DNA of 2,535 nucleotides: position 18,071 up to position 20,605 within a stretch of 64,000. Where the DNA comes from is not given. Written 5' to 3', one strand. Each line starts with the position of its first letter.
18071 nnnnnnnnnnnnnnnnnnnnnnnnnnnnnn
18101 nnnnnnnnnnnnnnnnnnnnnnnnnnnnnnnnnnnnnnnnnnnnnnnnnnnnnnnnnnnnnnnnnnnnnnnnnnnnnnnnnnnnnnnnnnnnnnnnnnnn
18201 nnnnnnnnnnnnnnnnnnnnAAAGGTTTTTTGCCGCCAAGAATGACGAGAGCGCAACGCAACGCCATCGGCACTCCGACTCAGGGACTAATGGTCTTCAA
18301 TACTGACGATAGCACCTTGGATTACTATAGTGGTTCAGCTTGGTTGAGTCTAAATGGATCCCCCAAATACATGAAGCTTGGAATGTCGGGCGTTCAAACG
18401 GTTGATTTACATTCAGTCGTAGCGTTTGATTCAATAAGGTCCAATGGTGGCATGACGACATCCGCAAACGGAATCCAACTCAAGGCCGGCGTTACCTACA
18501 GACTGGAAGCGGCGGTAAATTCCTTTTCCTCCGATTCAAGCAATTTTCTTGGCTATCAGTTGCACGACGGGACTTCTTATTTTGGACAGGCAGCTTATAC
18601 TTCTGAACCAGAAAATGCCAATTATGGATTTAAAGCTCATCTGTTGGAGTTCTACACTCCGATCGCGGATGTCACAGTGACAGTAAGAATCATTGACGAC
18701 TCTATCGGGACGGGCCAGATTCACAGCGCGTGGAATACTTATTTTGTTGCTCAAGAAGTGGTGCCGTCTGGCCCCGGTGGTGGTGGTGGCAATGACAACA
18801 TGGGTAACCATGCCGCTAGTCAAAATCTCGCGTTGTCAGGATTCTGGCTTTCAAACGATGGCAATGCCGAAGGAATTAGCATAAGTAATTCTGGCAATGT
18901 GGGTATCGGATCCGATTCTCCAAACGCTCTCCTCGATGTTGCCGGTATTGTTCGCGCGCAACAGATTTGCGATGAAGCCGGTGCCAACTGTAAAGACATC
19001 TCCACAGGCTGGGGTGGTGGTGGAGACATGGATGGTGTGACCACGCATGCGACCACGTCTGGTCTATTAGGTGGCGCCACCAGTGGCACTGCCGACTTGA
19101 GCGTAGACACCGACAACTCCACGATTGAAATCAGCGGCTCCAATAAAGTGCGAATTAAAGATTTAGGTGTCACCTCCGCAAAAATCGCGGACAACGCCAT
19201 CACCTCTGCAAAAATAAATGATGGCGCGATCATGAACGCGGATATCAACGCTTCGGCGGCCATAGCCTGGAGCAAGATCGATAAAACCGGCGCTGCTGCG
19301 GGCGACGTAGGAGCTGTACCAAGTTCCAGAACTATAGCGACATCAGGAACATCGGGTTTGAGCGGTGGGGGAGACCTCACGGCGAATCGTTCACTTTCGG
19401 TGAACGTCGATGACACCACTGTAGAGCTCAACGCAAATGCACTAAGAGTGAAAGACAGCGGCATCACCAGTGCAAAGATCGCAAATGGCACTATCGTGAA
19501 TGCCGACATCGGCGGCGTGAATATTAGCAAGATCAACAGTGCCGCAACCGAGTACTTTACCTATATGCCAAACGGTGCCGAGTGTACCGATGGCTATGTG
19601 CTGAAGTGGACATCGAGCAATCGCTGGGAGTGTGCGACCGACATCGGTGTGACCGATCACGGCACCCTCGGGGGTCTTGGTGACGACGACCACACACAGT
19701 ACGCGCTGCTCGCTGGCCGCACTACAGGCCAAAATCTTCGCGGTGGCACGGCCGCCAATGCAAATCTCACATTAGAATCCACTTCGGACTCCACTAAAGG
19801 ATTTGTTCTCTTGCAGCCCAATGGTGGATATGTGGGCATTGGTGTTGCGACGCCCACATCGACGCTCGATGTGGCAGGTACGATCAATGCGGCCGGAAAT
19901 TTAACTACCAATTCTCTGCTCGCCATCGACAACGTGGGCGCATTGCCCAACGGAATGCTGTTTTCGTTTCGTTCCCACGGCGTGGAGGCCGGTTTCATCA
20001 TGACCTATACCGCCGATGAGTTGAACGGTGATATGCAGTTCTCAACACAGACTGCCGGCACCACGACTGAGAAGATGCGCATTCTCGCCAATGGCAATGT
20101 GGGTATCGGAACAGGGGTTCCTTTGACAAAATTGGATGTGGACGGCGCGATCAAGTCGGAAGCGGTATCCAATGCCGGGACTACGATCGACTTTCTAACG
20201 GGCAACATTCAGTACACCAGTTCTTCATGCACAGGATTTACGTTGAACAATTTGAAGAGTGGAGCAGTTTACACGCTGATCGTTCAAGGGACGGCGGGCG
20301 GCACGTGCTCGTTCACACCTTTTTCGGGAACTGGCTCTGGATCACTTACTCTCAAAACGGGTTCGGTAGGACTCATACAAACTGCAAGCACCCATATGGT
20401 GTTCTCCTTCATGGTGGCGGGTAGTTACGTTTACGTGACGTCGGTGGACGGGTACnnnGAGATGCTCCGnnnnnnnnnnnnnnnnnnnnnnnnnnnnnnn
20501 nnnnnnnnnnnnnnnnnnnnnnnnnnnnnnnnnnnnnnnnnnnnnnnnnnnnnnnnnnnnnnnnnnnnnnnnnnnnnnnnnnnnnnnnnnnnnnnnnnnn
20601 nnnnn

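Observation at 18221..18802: The fibre gene looks like two complete fibres fused head-to-tail, with an internal head domain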

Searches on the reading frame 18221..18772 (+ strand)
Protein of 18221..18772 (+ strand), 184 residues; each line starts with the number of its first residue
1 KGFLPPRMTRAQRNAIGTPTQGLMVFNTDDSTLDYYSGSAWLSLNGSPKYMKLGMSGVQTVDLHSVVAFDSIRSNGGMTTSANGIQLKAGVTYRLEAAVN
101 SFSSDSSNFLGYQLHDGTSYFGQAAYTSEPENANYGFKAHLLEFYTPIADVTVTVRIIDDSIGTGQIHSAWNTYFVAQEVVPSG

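Call 22: search_protein_representatives(protein=window:18221-18772:+)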
Query: 184 residues. Proteins with E-value up to 0.001 (for the whole library): 9370; up to 1e-10: 900; up to 1e-30: 47. The best 150 are listed.
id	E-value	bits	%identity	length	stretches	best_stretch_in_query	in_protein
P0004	6.1e-116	400.9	100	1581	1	1-184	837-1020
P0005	1.2e-80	285.9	41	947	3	43-181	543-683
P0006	1.2e-76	272.9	50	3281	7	1-45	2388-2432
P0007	6.1e-75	267.3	58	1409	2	1-184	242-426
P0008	1.1e-70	253.4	63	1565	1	1-184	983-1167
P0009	1.8e-70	252.8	61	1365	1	1-184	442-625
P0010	4.1e-70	251.6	50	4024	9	1-49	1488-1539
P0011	7.1e-70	250.9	63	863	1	1-184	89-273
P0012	5.5e-69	248.0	45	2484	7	1-47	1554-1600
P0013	1.3e-66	240.2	62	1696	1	1-184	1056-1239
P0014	2.4e-63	229.6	58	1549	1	1-184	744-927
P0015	3.1e-59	216.2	53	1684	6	1-45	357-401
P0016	3.0e-56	206.5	45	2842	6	1-56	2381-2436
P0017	5.6e-56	205.6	55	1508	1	1-184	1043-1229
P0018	7.3e-56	205.2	47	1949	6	1-47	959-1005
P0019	2.1e-55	203.7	54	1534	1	1-181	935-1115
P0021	3.2e-52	193.4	46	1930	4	1-180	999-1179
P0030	2.6e-41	157.8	43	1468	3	8-180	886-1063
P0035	1.1e-38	149.3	50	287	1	2-179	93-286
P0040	6.9e-36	140.2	42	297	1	2-180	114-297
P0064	5.1e-28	114.5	49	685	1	47-179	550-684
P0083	1.3e-25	106.7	48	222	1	58-180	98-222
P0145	1.9e-20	89.9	39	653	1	43-179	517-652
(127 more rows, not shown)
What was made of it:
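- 18221..18343 (+): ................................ adaptor motif (residues 837-877): a short helix plus beta-hairpin. The equivalent stretch in homologues is annotated Pfam PF26696 'PTL_trimer'. Call 22 (widespread repeat, up to 13 matched stretches per protein).
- On Pfam PF26696 'PTL_trimer' (the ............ adaptor motif): HMMER finds the motif as a repeat in thousands of proteins (call 22).
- Checked: Full-length matches to motif plus domain reached E=1e-38 to 1e-75 (call 22).
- Tried and rejected: The exhaustive HMMER search was needed (call 22).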

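Call 48: find_encoding_contigs(protein=P0064, flank=4000, max_places=3)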
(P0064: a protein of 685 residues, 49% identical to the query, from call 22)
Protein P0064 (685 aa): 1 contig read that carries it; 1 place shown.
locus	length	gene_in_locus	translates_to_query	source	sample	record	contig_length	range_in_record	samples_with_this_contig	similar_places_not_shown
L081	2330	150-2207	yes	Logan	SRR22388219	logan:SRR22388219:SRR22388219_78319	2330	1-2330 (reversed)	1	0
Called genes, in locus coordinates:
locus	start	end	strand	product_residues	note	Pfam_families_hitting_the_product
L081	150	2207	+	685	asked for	-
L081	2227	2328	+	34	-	?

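Call 49: find_encoding_contigs(protein=P0040, flank=4000, max_places=3)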
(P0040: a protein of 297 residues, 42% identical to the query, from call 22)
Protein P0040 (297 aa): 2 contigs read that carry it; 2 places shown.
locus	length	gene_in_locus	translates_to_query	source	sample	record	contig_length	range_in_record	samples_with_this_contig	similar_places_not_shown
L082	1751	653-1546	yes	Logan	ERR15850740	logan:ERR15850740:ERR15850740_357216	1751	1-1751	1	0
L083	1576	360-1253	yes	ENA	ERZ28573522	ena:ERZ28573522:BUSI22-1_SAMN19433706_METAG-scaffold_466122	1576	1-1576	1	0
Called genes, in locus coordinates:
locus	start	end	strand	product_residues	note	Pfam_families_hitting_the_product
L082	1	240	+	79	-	?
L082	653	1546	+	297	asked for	PF01391:Collagen, PF26696:PTL_trimer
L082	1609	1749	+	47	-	?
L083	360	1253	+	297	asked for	PF01391:Collagen, PF26696:PTL_trimer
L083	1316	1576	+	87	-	?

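Call 54: search_protein_families(library=pfam, proteins=[P0007, P0014, P0019, P0021, P0064, P0145, P0005], max_evalue=0.01)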
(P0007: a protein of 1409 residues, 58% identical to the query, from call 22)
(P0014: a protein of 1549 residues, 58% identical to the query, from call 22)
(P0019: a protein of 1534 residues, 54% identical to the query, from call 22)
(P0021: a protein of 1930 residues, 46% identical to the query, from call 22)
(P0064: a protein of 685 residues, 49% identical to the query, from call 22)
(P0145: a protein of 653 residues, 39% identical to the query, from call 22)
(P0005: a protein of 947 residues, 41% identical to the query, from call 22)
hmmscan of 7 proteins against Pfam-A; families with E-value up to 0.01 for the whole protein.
P0007 (1409 aa): 0 families

P0014 (1549 aa): 0 families

P0019 (1534 aa): 0 families

P0021 (1930 aa): 2 families
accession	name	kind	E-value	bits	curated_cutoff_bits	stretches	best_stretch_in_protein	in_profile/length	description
PF00386.27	C1q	-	1.6e-11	45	23.7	1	1815-1919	14-116/127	C1q domain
PF10983.13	DUF2793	-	0.0029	17.9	27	0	1015-1040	62-87/87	Protein of unknown function (DUF2793)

P0064 (685 aa): 0 families

P0145 (653 aa): 1 family
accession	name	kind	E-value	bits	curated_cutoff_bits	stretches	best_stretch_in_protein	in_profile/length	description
PF13385.13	Laminin_G_3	-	7.9e-26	91.5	27.6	1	371-515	3-144/151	Concanavalin A-like lectin/glucanases superfamily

P0005 (947 aa): 3 families
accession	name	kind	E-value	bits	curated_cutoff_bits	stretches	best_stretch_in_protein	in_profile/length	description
PF01391.23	Collagen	-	2.1e-05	24.6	27.2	1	684-715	22-53/60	Collagen triple helix repeat (20 copies)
PF02018.23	CBM_4_9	-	0.0023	18.7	25.9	0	574-609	45-80/136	Carbohydrate binding domain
PF07076.17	DUF1344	-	0.0039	17.4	23.1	0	271-295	17-41/60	Protein of unknown function (DUF1344)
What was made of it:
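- P0021 has this head internally and a Pfam C1q domain at its end (call 54).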

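Call 74: find_encoding_contigs(protein=P0145, flank=5000, max_places=2)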
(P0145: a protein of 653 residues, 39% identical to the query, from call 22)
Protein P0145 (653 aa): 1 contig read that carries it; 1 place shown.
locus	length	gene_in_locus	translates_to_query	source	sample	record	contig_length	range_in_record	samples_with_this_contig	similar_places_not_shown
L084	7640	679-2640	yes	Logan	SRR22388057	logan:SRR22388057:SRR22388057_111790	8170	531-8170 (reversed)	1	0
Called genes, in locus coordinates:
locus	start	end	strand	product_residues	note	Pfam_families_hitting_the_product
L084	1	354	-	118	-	?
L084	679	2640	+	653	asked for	PF13385:Laminin_G_3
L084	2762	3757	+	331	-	-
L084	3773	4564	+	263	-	-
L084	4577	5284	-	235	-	PF07238:PilZ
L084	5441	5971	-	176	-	PF00710:Asparaginase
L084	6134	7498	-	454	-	PF00069:Pkinase, PF07714:PK_Tyr_Ser-Thr, PF01636:APH (faint)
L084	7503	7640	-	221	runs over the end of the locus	?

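Call 75: find_encoding_contigs(protein=P0083, flank=5000, max_places=2)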
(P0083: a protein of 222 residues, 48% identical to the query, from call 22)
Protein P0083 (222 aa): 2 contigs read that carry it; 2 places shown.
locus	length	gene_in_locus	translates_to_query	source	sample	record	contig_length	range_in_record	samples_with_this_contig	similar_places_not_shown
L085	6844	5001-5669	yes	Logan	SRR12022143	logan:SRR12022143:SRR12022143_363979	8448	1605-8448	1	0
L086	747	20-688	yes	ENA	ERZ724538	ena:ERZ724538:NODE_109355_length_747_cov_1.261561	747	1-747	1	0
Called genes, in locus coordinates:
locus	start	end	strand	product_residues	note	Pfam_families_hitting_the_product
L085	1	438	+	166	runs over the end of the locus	-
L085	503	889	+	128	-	-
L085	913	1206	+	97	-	-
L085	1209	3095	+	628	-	PF20155:TMP_3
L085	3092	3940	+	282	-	PF22768:SPP1_Dit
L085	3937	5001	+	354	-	-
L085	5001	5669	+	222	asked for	-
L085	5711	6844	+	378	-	?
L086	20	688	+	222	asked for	-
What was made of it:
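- Closest known: Phage tail fibres and spikes with TNF/C1q-like knobs or several globular domains in series. Same: One homologue sits in a siphophage receptor-binding-protein position (call 75).
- Binding role by context: the domain is the C-terminal head of a 222-aa protein placed after the tape-measure, Dit and a 354-aa gene in a siphophage tail module (call 75).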

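Call 76: find_encoding_contigs(protein=P0035, flank=5000, max_places=2)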
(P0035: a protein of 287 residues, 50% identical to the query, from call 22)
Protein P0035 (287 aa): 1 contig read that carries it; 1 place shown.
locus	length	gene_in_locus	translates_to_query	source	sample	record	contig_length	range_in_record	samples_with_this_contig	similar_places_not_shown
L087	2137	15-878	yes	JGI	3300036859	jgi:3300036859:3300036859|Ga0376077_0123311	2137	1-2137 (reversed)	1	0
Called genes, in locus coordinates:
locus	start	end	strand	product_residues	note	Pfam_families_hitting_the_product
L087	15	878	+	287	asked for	PF26696:PTL_trimer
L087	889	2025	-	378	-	PF02771:Acyl-CoA_dh_N, PF02770:Acyl-CoA_dh_M, PF00441:Acyl-CoA_dh_1, PF08028:Acyl-CoA_dh_2, PF22924:ACOX_C_alpha1 (weak)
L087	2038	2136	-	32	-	?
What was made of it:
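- The preceding motif is named PTL_trimer in Pfam (calls 49, 76).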

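Call 85: search_protein_families(library=ncbifam, proteins=[P0064, P0145, P0013, P0014, P0021, P0030], max_evalue=0.01)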
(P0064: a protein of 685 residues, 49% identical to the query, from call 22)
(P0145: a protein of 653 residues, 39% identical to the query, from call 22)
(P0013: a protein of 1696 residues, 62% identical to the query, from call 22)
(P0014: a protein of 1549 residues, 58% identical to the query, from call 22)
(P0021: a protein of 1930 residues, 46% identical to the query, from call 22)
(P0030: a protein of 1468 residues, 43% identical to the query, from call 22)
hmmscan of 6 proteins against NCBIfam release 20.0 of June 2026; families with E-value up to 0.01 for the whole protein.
P0064 (685 aa): 0 families

P0145 (653 aa): 1 family
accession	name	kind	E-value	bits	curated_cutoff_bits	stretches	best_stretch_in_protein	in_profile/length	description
NF052521.1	TafC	equivalog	0.0054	15.9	410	0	333-520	159-355/373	TafC family fimbrial protein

P0013 (1696 aa): 1 family
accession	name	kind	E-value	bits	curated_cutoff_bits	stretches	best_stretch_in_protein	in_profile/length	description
NF053851.1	Bdello_MAT_N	subfamily_domain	0.00069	19.4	60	0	22-82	9-71/162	mosaic adhesive trimer family chimeric fiber protein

P0014 (1549 aa): 1 family
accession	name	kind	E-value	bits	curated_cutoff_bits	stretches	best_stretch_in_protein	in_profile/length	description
NF053851.1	Bdello_MAT_N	subfamily_domain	1.8e-63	213.2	60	1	11-187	2-161/162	mosaic adhesive trimer family chimeric fiber protein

P0021 (1930 aa): 0 families

P0030 (1468 aa): 0 families

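Call 87: list_cluster_members(proteins=[P0004, P0014, P0008])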
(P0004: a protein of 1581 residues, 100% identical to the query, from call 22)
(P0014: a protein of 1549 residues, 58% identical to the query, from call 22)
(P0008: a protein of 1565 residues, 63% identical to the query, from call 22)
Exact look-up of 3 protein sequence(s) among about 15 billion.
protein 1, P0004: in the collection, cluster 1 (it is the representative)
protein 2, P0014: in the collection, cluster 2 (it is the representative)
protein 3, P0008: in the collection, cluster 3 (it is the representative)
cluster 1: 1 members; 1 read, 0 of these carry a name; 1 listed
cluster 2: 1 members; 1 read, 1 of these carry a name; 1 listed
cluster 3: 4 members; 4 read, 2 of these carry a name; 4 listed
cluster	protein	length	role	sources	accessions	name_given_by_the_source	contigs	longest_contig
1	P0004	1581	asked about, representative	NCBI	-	-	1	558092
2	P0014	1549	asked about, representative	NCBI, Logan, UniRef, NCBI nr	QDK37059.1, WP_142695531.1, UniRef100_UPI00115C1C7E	hypothetical protein [Bdellovibrio sp. NC01] | beta strand repeat-containing protein n=1 Tax=Bdellovibrio sp. NC01 TaxID=2220073 ...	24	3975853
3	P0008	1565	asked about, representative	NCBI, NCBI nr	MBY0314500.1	MAG: tail fiber domain-containing protein [Bdellovibrionales bacterium] | tail fiber domain-containing protein [Bdellovibrionales bacterium]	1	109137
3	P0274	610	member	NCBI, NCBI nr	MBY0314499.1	MAG: hypothetical protein K2Q26_03200 [Bdellovibrionales bacterium] | hypothetical protein [Bdellovibrionales bacterium]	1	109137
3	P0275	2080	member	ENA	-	-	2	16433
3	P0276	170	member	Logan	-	-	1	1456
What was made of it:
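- They include Bdellovibrio sp. NC01 WP_142695531.1, which has a strong MAT_N hit (calls 85, 87).
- Tried and rejected: The cluster look-up shows it is an unnamed NCBI protein on a 558-kb contig (call 87).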

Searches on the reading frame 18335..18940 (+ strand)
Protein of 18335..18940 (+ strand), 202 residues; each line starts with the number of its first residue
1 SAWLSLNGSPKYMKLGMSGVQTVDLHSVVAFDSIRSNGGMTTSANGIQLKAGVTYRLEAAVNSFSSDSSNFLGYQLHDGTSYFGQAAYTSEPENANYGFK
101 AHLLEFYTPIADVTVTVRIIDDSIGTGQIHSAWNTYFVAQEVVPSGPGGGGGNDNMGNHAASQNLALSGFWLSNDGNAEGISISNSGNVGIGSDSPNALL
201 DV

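Call 31: find_related_loci(query=window:18335-18940:+, collection=genome_contigs, flank=6000)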
Query window:18335-18940:+ (202 aa) in genome_contigs; peptide patterns used: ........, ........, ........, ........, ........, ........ (x = any residue, [..] = any of these).
122 stretches matched a pattern, but none encodes a relative of the query by tblastn (E <= 1e-3).
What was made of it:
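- Tried and rejected: A genome scan with the single protein found no confirmed locus (call 31).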

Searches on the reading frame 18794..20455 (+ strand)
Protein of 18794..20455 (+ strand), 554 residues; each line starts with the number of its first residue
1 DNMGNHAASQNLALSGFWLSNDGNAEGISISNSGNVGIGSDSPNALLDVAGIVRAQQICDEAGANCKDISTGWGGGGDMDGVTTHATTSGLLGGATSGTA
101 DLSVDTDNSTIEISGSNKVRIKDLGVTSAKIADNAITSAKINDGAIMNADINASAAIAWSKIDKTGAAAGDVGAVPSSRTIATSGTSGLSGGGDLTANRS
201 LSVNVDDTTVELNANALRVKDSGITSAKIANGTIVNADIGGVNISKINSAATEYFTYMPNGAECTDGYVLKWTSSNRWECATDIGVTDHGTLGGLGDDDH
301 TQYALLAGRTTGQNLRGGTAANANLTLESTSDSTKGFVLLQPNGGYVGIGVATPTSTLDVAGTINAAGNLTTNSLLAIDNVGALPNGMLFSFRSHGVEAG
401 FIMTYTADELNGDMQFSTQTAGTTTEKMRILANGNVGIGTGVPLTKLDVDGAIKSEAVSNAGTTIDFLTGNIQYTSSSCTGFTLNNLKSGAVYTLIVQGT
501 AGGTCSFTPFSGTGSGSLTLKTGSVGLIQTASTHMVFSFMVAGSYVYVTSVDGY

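Call 55: find_homologous_proteins(query=window:18794-20455:+, max_evalue=0.00001)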
Query window:18794-20455:+ (554 aa): 645 proteins with E <= 0.00001 among 8000 candidates; the best 120 are listed.
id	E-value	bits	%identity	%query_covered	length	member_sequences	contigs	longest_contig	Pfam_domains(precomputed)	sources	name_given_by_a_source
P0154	8.7e-112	393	48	60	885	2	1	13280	-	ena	-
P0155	1.2e-106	376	53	53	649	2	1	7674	-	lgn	-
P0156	3.0e-78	282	45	73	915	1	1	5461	-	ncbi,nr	ncbi:MAG: hypothetical protein IT287_01660, partial [Bdellovibrionaceae bacterium]|nr:hypothetical p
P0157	6.6e-71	258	51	57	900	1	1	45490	PF13884.12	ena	-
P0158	9.0e-52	195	41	52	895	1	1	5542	-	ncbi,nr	ncbi:MAG: hypothetical protein K2Q26_12820, partial [Bdellovibrionales bacterium]|nr:hypothetical pr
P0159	8.7e-47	178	52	38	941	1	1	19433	-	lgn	-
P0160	3.7e-35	140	38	43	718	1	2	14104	PF13884.12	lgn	-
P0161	8.6e-35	138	40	28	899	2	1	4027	PF13884.12,PF19302.5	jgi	-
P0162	1.7e-33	134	36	33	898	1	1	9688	-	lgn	-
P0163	5.2e-32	129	41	32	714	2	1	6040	-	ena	-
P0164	3.4e-31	127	41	17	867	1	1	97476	-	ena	-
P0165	6.3e-31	126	69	10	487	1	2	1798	-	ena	-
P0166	2.6e-29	120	32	25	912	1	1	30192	PF18454.8,PF24053.2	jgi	jgi:ribosomal protein L25 (general stress protein Ctc)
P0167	1.4e-28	118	45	26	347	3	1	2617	-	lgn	-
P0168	9.0e-27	112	32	37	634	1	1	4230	PF26696.1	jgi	jgi:hypothetical protein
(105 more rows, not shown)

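Call 85: search_protein_families(library=ncbifam, proteins=[P0157], max_evalue=0.01)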
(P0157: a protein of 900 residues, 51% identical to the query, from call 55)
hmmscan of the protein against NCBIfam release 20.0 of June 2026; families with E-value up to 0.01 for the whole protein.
P0157 (900 aa): 2 families
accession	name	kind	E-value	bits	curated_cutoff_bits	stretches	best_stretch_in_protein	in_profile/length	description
NF053851.1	Bdello_MAT_N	subfamily_domain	4.4e-38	130.6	60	1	21-178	5-161/162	mosaic adhesive trimer family chimeric fiber protein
NF005269.0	PRK06771.1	equivalog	0.0086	16.7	90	0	840-888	18-65/97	hypothetical protein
